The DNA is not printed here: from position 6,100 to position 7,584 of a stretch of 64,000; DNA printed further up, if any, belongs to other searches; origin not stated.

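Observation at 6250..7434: Card1/Can2-like (DUF1887) CARF-nuclease gene translationally coupled to smc, with no signal-generating enzyme nearby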

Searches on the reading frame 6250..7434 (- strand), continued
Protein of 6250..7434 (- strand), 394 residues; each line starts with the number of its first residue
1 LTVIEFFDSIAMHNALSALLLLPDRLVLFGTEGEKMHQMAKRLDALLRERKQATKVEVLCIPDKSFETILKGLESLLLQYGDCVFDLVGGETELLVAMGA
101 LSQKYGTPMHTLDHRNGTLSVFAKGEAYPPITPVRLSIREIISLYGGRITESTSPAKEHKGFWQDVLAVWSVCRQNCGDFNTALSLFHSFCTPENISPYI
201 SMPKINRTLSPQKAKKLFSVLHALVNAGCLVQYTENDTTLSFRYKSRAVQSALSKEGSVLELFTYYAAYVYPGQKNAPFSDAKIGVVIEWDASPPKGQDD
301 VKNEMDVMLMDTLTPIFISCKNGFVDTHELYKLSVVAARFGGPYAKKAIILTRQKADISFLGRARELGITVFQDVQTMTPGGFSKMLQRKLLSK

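Call 92: list_cluster_members(proteins=[P0001, P0002, P0061, P0087])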
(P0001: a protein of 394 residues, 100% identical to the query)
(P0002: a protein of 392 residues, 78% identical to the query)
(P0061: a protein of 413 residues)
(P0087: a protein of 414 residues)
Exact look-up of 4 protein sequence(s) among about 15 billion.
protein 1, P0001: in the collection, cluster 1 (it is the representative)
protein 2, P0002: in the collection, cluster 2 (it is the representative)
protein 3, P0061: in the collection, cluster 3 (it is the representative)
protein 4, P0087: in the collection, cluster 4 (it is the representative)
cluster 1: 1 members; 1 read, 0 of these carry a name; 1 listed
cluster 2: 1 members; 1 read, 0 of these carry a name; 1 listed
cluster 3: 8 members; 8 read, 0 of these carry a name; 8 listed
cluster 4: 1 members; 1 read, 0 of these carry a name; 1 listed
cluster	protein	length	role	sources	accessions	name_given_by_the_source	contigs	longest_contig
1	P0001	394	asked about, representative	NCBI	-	-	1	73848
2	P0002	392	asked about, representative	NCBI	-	-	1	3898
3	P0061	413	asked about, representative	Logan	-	-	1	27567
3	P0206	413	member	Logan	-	-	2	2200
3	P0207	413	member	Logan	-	-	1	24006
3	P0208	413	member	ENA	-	-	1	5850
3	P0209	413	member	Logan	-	-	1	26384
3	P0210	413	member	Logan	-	-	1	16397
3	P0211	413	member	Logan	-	-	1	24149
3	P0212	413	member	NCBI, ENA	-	-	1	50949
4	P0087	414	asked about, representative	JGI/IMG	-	-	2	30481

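Call 105: search_solved_structures(query=L033:6927-9044:+, max_evalue=0.01)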
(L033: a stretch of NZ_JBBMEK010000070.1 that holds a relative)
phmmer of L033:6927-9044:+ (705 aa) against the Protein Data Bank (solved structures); distinct sequences matched with E-value up to 0.01: 1.
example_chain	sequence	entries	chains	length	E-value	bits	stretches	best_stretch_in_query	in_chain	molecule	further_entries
8s9t_A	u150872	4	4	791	3.6e-08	35.6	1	23-542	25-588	Cas7-Cas5-Cas11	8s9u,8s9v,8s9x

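Call 106: search_solved_structures(query=L033:5444-6943:+, max_evalue=0.01)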
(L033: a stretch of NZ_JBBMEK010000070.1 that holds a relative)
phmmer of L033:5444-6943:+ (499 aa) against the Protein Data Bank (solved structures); distinct sequences matched with E-value up to 0.01: 2.
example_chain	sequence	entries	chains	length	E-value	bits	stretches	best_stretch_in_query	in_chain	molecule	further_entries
8s9t_C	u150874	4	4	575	3.3e-11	45.7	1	213-407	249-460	Cas10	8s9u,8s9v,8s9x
8bmw_K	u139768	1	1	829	4.5e-05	25.5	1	201-387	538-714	CRISPR-associated protein Cas10 (Type III-D)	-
